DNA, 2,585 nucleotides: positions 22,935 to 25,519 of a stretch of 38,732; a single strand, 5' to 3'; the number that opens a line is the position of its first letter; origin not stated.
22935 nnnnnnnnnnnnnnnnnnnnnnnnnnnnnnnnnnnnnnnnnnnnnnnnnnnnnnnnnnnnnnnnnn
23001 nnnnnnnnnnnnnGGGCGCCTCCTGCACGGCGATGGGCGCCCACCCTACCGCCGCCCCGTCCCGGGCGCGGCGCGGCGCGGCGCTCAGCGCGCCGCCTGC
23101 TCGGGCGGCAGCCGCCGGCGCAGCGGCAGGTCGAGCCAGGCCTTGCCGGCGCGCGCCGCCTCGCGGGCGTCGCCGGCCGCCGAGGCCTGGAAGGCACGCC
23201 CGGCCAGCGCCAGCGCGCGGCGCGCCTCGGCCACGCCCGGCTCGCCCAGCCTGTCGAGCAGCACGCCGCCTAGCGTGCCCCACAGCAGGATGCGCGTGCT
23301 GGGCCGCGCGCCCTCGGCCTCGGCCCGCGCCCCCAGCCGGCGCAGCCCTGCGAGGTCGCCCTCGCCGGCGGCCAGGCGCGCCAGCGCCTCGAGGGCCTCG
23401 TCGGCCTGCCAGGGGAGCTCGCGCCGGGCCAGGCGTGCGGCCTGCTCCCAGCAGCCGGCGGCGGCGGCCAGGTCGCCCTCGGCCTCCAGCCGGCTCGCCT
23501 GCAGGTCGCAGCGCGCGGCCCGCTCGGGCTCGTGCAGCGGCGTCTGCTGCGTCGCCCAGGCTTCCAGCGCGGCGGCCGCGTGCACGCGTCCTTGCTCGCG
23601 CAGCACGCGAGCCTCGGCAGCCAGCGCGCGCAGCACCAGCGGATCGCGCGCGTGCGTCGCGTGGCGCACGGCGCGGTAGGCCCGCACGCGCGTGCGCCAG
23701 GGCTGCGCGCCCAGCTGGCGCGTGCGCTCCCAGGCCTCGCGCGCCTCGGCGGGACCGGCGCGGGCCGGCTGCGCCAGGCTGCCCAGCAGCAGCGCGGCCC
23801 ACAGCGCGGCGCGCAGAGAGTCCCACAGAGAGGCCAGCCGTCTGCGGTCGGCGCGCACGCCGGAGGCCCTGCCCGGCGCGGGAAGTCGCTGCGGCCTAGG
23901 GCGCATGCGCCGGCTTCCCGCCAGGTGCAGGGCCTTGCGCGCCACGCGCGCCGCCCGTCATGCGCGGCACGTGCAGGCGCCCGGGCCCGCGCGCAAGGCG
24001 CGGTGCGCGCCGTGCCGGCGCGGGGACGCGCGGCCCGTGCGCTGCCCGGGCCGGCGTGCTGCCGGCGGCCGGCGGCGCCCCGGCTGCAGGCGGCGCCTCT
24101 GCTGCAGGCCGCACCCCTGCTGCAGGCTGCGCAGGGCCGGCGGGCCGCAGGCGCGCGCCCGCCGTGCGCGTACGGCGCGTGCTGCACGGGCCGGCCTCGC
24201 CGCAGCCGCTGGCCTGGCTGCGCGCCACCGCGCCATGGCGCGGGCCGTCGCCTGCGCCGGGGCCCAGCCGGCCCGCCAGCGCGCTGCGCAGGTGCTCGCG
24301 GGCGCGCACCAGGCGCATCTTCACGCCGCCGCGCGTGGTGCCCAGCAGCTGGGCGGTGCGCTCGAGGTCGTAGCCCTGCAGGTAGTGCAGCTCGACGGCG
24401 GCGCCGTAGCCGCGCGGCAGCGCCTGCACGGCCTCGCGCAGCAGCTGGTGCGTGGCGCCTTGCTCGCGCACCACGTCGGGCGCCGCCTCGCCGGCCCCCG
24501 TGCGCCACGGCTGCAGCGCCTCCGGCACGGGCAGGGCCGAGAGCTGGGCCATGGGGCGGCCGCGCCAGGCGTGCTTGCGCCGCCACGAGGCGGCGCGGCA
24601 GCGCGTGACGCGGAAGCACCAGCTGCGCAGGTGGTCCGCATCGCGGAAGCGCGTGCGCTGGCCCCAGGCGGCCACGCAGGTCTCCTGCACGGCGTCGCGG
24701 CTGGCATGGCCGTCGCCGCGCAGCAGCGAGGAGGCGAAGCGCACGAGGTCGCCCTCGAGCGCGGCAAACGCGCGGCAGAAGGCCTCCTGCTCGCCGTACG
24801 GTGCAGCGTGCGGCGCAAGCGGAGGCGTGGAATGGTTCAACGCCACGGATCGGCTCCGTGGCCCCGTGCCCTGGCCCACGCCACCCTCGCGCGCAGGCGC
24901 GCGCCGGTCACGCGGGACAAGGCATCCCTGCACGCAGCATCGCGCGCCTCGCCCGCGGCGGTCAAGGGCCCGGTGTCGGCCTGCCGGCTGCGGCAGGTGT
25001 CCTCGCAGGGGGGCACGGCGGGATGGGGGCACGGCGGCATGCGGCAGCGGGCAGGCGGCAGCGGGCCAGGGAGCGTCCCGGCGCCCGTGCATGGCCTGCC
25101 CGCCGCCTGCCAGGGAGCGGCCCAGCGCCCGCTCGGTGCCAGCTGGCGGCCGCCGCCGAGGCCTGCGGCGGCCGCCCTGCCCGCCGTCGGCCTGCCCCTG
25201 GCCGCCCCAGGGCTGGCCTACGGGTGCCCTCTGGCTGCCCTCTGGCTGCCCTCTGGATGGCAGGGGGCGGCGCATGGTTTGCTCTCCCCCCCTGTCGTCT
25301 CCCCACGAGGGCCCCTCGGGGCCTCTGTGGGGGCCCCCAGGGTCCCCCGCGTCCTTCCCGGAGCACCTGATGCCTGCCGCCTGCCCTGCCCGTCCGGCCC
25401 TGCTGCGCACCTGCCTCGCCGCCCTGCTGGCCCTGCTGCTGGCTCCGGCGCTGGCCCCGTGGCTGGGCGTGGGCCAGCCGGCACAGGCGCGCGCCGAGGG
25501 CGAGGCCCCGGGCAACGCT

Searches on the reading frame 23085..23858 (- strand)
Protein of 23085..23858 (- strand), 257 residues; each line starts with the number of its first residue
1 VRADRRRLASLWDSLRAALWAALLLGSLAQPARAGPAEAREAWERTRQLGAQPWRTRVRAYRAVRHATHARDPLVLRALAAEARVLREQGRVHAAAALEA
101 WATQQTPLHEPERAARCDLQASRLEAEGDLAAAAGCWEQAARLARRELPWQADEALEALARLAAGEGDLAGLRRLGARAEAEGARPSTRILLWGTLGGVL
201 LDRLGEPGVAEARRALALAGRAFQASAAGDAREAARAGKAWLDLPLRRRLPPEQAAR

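Call 15: search_protein_families(library=pfam, proteins=[window:23085-23858:-], max_evalue=0.01)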
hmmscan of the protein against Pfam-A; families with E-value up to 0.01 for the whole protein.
window:23085-23858:- (257 aa): 0 families

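Call 43: search_protein_families(library=ncbifam, proteins=[window:23085-23858:-], max_evalue=0.01)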
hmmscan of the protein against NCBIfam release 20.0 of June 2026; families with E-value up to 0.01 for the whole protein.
window:23085-23858:- (257 aa): 0 families

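Call 59: find_homologous_proteins(query=window:23085-23858:-)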
Query window:23085-23858:- (257 aa): 9 proteins with E <= 0.001 among 8000 candidates.
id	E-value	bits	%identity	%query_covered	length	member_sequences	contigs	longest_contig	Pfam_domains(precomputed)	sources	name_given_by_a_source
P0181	8.2e-148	509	100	100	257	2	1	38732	-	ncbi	ncbi:MAG: hypothetical protein ACKOSS_08655 [Planctomycetia bacterium]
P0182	2.0e-103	364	85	87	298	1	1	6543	-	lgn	-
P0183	6.9e-81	290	73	86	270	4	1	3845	-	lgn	-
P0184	2.8e-73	265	66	88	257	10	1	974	-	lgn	-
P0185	3.7e-54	202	56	89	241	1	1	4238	-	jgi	jgi:hypothetical protein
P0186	1.9e-51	193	60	86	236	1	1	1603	-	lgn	-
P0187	2.5e-51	193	57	85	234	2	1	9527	-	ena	-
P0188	1.2e-45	174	53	82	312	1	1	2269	-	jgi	jgi:hypothetical protein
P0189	6.4e-15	74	40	86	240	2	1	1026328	-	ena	-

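Call 73: predict_structure(alignment_id=A2)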
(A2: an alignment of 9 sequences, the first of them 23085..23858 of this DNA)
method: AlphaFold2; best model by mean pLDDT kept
length: 257 residues; sequences in the alignment: 9
mean_pLDDT: 91.8   pTM: 0.78
mean pLDDT of the five models: 91.8, 90.1, 89.9, 89.4, 88.8
residues with pLDDT >= 90: 208; 70-90: 32; 50-70: 14; < 50: 3
segments of 3 or more residues with pLDDT < 50: 255-257
pLDDT, mean of each block of 10 residues (from residue 1): 75 88 71 76 93 96 91 92 96 95 92 95 95 97 94 98 97 98 98 98 96 98 96 97 95 56
secondary structure, 60 per line:
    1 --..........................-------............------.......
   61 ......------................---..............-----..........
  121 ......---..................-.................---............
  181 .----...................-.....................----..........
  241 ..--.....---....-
elements in order: H3-28 H36-47 H54-66 H73-88 H92-105 H111-126 H130-147 H149-165 H169-181 H186-204 H206-226 H231-242 H245-249 H253-256

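Call 76: fold_search(model_id=the predicted structure, library=pdb)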
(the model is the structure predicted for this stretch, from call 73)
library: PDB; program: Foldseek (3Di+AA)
matches with E <= 10: 1410; with E <= 0.001: 13
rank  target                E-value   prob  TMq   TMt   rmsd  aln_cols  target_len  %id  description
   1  4y6w                  1.0e-04  1.00  0.40  0.46   7.4       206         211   18  Crystal structure of Podosopora anserina putative kinesin light chain nearly identical TPR-like repeats (released 2015-10-07)
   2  4y6c                  1.4e-04  1.00  0.39  0.45   8.1       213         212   18  Q17M crystal structure of Podosopora anserina putative kinesin light chain nearly identical TPR-like repeats (released 2015-10-07)
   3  7ai4_B                3.3e-04  1.00  0.45  0.48  10.5       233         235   18  Crystal structure of the KLC1-TPR domain truncated from its nonTPR region ([A1-B6]-Delta-nonTPR fragment) (released 2021-10-06)
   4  7aie_A                5.2e-04  1.00  0.44  0.53   6.4       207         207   18  Crystal structure of a truncated form of the KLC1-TPR domain ([A1-B5] fragment) - Monoclinic crystal form (released 2021-10-06)
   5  7aie_B                6.3e-04  1.00  0.45  0.52   6.5       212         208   17  Crystal structure of a truncated form of the KLC1-TPR domain ([A1-B5] fragment) - Monoclinic crystal form (released 2021-10-06)
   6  6swu_D                6.6e-04  1.00  0.44  0.40  11.7       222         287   18  Crystal structure of the TPR domain of KLC1 in complex with an engineered high-affinity cargo peptide. (released 2020-09-30)
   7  5ojf_A                8.2e-04  1.00  0.48  0.47   7.4       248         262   18  Crystal Structure of KLC2-TPR domain (fragment [A1-B6] (released 2017-10-11)
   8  6swu_B                8.6e-04  1.00  0.43  0.39   6.7       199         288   18  Crystal structure of the TPR domain of KLC1 in complex with an engineered high-affinity cargo peptide. (released 2020-09-30)
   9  6swu_C                9.0e-04  1.00  0.44  0.40   9.9       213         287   18  Crystal structure of the TPR domain of KLC1 in complex with an engineered high-affinity cargo peptide. (released 2020-09-30)
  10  6swu_F                9.0e-04  1.00  0.43  0.40  11.5       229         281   17  Crystal structure of the TPR domain of KLC1 in complex with an engineered high-affinity cargo peptide. (released 2020-09-30)
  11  6eou                  9.4e-04  1.00  0.34  0.26  13.4       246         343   17  O-GlcNAc transferase TPR domain with the intellectual disability associated mutation L254F (released 2018-05-09)
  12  6swu_A                9.8e-04  1.00  0.43  0.39  10.0       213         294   18  Crystal structure of the TPR domain of KLC1 in complex with an engineered high-affinity cargo peptide. (released 2020-09-30)
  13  7ai4_A                9.8e-04  1.00  0.42  0.44  10.5       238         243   16  Crystal structure of the KLC1-TPR domain truncated from its nonTPR region ([A1-B6]-Delta-nonTPR fragment) (released 2021-10-06)
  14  6ejn_B                1.0e-03  1.00  0.47  0.46   8.3       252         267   16  The KLC2 TPR domain bound to the JIP3 leucine zipper domain (released 2018-09-05)
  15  6swu_E                1.1e-03  1.00  0.42  0.39  12.4       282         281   14  Crystal structure of the TPR domain of KLC1 in complex with an engineered high-affinity cargo peptide. (released 2020-09-30)
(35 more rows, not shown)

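Call 89: find_encoding_contigs(protein=P0189, flank=10000, max_places=1)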
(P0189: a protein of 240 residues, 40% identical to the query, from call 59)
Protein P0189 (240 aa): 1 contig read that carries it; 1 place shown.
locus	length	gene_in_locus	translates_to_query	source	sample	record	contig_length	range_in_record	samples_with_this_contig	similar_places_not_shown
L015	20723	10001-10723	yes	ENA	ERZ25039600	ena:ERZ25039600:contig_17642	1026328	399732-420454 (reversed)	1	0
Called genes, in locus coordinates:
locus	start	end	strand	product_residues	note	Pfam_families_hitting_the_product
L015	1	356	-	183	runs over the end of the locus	PF03602:Cons_hypoth95, PF05175:MTS, PF13649:Methyltransf_25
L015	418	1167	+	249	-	PF03740:PdxJ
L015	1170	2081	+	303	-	PF00701:DHDPS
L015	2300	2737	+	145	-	PF00011:HSP20, PF17886:ArsA_HSP20 (weak)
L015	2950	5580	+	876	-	PF02861:Clp_N, PF13191:AAA_16 (weak), PF00004:AAA, PF17871:AAA_lid_9, PF00004:AAA, PF07724:AAA_2, PF07728:AAA_5, PF10431:ClpB_D2-small, +12 more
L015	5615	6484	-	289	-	-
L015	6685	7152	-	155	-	PF00404:Dockerin_1 (faint), PF13202:EF-hand_5 (faint), PF13499:EF-hand_7 (weak), PF00036:EF-hand_1 (faint), PF13405:EF-hand_6 (faint)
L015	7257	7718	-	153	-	PF01850:PIN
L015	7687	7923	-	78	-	-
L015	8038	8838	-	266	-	PF00753:Lactamase_B, PF23023:Anti-Pycsar_Apyc1, PF12706:Lactamase_B_2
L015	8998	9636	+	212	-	PF07638:Sigma70_ECF (faint), PF04542:Sigma70_r2, PF04545:Sigma70_r4, PF08281:Sigma70_r4_2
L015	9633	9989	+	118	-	-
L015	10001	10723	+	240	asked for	-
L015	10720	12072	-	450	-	PF02558:ApbA (weak), PF03446:NAD_binding_2 (faint), PF03721:UDPG_MGDP_dh_N, PF03807:F420_oxidored (faint), PF00984:UDPG_MGDP_dh, PF03720:UDPG_MGDP_dh_C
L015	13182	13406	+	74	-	PF03050:DDE_Tnp_IS66 (weak)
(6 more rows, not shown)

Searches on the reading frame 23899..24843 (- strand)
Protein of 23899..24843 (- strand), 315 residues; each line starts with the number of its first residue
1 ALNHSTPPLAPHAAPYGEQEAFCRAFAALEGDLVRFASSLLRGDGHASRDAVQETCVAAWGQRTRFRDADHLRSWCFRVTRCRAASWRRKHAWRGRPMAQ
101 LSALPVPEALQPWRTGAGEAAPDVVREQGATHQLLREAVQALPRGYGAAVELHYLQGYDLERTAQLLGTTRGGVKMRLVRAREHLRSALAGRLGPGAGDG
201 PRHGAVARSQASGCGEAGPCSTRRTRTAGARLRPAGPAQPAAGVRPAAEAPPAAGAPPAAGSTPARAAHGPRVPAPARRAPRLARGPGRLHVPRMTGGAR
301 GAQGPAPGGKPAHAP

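Call 15: search_protein_families(library=pfam, proteins=[window:23899-24843:-], max_evalue=0.01)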
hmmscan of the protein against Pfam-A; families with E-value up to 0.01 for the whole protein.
window:23899-24843:- (315 aa): 3 families
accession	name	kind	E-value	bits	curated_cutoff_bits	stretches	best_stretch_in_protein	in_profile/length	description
PF08281.18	Sigma70_r4_2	-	4.5e-12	45.9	25.7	1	133-185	2-54/54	Sigma-70, region 4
PF04542.20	Sigma70_r2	-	1.9e-09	37.6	24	1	28-94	4-71/71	Sigma-70 region 2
PF04545.22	Sigma70_r4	-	1.9e-05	24.5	24.1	1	149-186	12-49/50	Sigma-70, region 4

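Call 43: search_protein_families(library=ncbifam, proteins=[window:23899-24843:-], max_evalue=0.01)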
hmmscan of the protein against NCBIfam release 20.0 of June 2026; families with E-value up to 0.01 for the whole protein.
window:23899-24843:- (315 aa): 63 families (the best 25 are shown)
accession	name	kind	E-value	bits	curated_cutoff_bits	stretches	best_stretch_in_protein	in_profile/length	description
NF008888.0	PRK11922.1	equivalog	6.8e-19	68.4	204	1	17-197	27-204/231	RNA polymerase sigma factor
TIGR02937.1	sigma70-ECF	superfamily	7.1e-19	68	42.9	1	21-189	2-165/165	sigma-70 family RNA polymerase sigma factor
TIGR02983.1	SigE-fam_strep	subfamily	2.4e-17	63.3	141.55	1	18-190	4-159/162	SigE family RNA polymerase sigma factor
NF007225.0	PRK09643.1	equivalog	1.6e-16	60.6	190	1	16-190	23-183/204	RNA polymerase sigma factor SigM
NF058625.1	sigma_PG0214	equivalog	1e-15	57.9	130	1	19-189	3-161/170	GFO_1088 family ECF-type sigma factor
TIGR02989.1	Sig-70_gvs1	subfamily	4.4e-15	56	124.55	1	20-186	1-155/158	RNA polymerase sigma-70 factor, Rhodopirellula/Verrucomicrobium family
TIGR02985.1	Sig70_bacteroi1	subfamily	4.7e-13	49.7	126.4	1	20-189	1-162/162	RNA polymerase sigma-70 factor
NF006550.0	PRK09047.1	equivalog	1.9e-12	47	173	1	29-190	21-188/194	RNA polymerase sigma factor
NF009166.1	PRK12513.1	equivalog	4.6e-12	46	206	1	17-191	19-188/193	RNA polymerase sigma factor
NF009170.0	PRK12517.1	subfamily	8.1e-12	44.9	197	2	126-190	113-177/188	RNA polymerase sigma factor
NF009171.0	PRK12518.1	equivalog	8.9e-12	45.2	208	1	46-189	51-184/191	RNA polymerase sigma factor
NF007223.0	PRK09641.1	equivalog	2.4e-11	43.8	209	1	17-189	15-184/187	RNA polymerase sigma factor SigW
NF009198.0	PRK12546.1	equivalog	5.2e-11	42.6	270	1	34-92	21-78/188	RNA polymerase sigma factor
TIGR02984.1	Sig-70_plancto1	subfamily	1.9e-10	40.7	183.75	1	17-189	4-188/189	RNA polymerase sigma-70 factor, Planctomycetaceae-specific subfamily 1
NF007227.0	PRK09645.1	subfamily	2.1e-10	40.8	202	1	32-191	25-172/177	sigma-70 family RNA polymerase sigma factor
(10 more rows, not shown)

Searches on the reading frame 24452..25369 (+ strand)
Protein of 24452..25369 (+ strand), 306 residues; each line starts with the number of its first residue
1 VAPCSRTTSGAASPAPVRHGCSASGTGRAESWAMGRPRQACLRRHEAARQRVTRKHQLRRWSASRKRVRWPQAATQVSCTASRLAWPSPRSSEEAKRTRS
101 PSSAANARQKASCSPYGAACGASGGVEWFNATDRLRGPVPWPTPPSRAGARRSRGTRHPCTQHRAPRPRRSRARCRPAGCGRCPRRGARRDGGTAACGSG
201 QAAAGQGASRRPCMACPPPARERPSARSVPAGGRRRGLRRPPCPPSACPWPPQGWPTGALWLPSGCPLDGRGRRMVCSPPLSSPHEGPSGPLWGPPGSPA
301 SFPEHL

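Call 91: search_protein_families(library=pfam, proteins=[window:24452-25369:+], max_evalue=1)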
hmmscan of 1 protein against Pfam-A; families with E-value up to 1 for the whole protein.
window:24452-25369:+ (306 aa): 0 families
